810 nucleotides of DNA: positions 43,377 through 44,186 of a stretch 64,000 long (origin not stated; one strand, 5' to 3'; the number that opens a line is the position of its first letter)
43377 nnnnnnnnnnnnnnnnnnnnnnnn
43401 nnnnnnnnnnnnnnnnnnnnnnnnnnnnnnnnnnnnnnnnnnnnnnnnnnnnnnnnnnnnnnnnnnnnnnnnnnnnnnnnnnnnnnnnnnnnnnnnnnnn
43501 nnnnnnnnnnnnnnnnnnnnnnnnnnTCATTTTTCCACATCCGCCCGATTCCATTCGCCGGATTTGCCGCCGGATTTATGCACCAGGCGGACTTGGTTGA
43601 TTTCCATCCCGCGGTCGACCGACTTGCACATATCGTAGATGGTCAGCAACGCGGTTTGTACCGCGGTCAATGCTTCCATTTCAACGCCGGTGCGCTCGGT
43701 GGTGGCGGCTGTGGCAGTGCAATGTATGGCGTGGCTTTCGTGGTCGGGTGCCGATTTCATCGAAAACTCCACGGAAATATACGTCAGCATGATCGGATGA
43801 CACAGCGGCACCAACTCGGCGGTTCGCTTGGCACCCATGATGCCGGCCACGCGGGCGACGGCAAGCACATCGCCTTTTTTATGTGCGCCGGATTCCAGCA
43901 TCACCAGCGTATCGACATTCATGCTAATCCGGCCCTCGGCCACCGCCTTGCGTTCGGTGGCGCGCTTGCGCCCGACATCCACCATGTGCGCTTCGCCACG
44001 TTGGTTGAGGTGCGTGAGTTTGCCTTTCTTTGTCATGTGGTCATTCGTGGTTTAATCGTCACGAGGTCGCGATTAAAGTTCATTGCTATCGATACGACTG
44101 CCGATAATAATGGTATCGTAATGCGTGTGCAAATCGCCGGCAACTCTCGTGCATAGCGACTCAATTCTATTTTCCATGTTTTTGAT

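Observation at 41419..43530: RlmJ-like methyltransferase-fold domain fused in frame to MoeA inside the moaC-moeA operon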

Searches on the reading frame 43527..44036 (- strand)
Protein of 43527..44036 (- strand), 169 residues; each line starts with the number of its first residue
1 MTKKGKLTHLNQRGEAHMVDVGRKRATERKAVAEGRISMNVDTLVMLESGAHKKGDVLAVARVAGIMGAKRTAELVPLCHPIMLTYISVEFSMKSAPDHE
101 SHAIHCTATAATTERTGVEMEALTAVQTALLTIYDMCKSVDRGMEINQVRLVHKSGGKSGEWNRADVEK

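Call 3: search_protein_families(library=pfam, proteins=[window:43527-44036:-], max_evalue=1)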
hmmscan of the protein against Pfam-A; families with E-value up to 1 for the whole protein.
window:43527-44036:- (169 aa): 1 family
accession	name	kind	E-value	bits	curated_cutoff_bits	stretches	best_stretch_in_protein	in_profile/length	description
PF01967.27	MoaC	-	5.1e-56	188.9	27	1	18-157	1-136/136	MoaC family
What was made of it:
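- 43527..44036 (-): moaC (169 aa). Its stop codon overlaps the start of the fusion ORF (ATGA). Pfam MoaC, E 5e-56 (call 3).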
